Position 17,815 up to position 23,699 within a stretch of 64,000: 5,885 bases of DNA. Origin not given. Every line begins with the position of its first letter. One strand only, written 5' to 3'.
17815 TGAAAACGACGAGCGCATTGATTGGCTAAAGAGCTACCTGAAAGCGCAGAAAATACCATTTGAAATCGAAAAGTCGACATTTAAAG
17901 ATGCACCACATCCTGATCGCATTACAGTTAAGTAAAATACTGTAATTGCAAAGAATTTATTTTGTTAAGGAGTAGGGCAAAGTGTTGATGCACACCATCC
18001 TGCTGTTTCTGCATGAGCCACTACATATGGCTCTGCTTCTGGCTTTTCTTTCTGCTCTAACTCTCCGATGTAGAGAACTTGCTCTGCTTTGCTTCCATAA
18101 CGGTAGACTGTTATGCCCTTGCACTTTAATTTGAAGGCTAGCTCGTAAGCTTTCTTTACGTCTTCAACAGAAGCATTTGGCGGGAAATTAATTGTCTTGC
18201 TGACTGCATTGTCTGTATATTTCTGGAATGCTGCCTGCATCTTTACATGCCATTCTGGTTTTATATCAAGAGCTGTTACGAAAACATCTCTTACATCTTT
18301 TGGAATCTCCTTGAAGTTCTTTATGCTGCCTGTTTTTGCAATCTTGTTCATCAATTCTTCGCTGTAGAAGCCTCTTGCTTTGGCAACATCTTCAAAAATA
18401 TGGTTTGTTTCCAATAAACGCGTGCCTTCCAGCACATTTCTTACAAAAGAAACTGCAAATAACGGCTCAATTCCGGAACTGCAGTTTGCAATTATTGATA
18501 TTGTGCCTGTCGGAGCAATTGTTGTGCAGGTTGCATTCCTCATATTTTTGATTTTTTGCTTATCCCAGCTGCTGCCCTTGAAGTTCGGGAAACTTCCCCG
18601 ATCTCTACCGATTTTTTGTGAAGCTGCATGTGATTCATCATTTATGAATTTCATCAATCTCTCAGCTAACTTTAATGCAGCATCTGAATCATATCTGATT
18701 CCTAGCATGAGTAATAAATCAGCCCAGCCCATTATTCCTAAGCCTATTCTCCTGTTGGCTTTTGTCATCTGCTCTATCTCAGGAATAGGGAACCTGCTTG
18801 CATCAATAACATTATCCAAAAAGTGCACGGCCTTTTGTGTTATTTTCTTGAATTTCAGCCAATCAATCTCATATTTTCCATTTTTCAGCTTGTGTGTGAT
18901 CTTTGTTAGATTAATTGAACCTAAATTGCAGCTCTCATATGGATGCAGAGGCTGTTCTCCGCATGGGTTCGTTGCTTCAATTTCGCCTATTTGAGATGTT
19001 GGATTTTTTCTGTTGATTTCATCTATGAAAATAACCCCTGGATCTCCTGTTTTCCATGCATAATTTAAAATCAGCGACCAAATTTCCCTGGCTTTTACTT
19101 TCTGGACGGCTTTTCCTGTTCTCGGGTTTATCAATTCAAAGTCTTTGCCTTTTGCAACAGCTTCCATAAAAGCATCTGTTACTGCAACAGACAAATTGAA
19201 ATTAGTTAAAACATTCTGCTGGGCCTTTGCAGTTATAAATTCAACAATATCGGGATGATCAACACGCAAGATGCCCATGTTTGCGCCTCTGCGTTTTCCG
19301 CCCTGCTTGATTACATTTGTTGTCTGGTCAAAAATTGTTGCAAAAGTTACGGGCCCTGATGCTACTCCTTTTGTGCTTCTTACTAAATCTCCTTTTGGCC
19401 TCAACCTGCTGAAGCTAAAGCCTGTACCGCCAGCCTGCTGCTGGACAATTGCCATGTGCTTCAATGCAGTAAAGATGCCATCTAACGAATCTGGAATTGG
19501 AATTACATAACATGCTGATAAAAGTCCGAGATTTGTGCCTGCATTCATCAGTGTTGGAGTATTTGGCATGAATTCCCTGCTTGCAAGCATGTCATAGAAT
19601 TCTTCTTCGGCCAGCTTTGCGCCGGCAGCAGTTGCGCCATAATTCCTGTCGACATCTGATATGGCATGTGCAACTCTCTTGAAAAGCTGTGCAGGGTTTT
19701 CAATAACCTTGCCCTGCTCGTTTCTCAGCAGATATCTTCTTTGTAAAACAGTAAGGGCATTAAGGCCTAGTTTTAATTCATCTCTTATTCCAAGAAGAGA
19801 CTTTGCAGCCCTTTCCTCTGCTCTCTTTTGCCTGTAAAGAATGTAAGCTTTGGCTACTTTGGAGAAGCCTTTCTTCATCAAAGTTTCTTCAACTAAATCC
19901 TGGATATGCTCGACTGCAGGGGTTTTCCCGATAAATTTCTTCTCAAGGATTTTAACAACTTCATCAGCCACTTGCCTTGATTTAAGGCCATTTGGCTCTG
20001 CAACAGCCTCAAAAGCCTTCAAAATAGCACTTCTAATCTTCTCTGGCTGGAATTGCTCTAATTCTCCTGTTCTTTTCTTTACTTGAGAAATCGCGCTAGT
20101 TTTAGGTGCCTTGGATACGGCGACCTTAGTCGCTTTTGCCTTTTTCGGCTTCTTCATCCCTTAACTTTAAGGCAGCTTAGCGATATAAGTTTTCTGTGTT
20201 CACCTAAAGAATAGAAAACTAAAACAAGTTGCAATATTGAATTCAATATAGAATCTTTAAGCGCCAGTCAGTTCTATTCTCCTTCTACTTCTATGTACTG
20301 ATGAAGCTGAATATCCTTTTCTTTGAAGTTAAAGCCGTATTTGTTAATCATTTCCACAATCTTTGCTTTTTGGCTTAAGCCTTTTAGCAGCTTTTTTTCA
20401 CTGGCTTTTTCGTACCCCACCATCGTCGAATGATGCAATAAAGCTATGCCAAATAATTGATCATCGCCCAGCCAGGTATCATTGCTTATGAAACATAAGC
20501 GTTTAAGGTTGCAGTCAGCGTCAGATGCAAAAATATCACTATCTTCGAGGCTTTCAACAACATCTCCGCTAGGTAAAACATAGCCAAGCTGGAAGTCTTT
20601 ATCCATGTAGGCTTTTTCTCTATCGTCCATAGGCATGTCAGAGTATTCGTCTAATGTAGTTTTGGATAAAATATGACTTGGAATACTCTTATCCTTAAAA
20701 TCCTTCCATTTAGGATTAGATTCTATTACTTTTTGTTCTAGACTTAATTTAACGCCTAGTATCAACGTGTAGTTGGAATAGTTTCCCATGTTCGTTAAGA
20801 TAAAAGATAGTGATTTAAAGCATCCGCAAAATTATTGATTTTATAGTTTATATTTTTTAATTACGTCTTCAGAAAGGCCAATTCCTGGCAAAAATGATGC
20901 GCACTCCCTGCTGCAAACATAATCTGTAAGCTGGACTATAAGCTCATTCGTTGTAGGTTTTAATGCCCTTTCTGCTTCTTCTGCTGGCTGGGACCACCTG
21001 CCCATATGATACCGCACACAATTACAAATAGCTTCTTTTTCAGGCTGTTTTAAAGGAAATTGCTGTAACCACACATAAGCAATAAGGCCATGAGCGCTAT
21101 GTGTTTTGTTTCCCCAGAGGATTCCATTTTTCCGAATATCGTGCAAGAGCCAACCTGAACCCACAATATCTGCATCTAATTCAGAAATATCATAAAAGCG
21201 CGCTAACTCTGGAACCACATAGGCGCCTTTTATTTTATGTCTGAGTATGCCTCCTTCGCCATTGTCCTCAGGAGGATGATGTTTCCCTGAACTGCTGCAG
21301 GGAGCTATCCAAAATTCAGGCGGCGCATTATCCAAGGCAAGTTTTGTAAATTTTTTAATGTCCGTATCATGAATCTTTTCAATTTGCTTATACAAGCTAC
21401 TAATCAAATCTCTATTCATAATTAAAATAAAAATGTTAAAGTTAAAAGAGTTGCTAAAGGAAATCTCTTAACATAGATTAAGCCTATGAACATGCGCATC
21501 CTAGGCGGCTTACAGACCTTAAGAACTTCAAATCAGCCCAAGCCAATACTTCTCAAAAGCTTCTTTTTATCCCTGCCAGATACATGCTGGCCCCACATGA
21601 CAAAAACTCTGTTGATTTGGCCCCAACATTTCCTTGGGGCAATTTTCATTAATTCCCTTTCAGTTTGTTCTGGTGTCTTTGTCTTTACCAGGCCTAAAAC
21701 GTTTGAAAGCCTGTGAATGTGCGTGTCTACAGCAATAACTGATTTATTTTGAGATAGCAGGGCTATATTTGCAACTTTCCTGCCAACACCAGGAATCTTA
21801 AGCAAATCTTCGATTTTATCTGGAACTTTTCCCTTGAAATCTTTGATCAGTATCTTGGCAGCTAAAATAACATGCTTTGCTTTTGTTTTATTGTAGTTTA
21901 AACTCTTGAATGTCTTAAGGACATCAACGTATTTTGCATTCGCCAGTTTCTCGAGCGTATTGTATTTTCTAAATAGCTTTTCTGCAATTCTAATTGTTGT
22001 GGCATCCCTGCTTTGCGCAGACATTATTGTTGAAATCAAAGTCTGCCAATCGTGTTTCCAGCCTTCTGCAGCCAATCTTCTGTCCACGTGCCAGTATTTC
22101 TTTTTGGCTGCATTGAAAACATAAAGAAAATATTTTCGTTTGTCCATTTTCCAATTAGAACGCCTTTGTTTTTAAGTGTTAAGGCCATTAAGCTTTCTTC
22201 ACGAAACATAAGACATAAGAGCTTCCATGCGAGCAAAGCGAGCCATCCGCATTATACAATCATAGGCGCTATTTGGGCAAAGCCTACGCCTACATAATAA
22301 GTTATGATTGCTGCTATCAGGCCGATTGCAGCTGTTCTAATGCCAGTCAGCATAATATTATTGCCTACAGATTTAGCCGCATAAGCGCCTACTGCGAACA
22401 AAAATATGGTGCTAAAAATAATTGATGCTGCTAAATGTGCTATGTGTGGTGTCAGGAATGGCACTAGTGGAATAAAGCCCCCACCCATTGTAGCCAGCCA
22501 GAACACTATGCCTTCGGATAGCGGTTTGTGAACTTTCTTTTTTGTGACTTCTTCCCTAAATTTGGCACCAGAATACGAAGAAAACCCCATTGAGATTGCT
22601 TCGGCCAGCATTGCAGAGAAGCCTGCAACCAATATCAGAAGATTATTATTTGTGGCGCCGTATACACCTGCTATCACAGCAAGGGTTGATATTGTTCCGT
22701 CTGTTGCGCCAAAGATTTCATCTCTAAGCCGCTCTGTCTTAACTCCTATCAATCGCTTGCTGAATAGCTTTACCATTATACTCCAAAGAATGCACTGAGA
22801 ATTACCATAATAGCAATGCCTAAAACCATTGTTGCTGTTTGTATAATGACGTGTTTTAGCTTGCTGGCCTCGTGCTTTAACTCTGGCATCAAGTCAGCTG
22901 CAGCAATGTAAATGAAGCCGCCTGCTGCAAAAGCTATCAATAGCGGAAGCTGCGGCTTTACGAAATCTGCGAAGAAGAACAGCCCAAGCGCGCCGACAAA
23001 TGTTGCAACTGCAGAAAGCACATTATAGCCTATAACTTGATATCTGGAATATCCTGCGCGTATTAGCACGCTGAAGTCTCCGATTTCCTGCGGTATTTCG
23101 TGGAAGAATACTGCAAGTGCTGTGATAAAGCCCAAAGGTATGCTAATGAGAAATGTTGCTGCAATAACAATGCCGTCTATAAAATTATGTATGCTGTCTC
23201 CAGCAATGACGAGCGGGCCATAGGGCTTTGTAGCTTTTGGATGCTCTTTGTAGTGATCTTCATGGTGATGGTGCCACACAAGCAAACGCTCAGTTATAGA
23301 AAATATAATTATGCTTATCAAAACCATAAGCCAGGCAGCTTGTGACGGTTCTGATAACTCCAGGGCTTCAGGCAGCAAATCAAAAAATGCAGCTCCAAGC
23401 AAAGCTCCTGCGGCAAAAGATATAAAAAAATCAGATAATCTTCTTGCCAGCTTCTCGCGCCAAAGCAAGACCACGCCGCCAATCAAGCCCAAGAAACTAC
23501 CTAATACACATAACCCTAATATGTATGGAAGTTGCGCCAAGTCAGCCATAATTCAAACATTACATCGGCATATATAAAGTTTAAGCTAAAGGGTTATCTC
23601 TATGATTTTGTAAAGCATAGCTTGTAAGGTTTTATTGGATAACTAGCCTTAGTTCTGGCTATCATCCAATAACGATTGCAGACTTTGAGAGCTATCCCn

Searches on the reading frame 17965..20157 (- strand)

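Call 36: search_protein_families(library=pfam, proteins=[window:17965-20157:-], max_evalue=0.001)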
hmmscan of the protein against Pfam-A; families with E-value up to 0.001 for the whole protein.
window:17965-20157:- (730 aa): 4 families
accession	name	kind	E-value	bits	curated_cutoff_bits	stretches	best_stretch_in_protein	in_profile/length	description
PF02867.20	Ribonuc_red_lgC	-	3.3e-140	468.6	23.9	1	214-685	1-523/523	Ribonucleotide reductase, barrel domain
PF00317.26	Ribonuc_red_lgN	-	5.5e-25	87.7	28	1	129-211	2-77/77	Ribonucleotide reductase, all-alpha domain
PF03477.21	ATP-cone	-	3.5e-22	79.2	25.8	1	25-113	2-87/88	ATP cone domain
PF07262.16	CdiI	-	0.00016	22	25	1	572-676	47-153/155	CDI immunity protein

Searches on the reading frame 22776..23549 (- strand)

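Call 36: search_protein_families(library=pfam, proteins=[window:22776-23549:-], max_evalue=0.001)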
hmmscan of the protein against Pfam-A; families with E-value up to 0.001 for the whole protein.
window:22776-23549:- (257 aa): 2 families
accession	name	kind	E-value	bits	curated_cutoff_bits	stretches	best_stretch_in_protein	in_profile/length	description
PF02535.28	Zip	-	4.8e-43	148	35.1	2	94-251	161-322/323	ZIP Zinc transporter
PF13886.12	TM7S3_TM198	-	0.00077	19.6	29.2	1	14-85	55-123/199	TM7S3/TM198-like domain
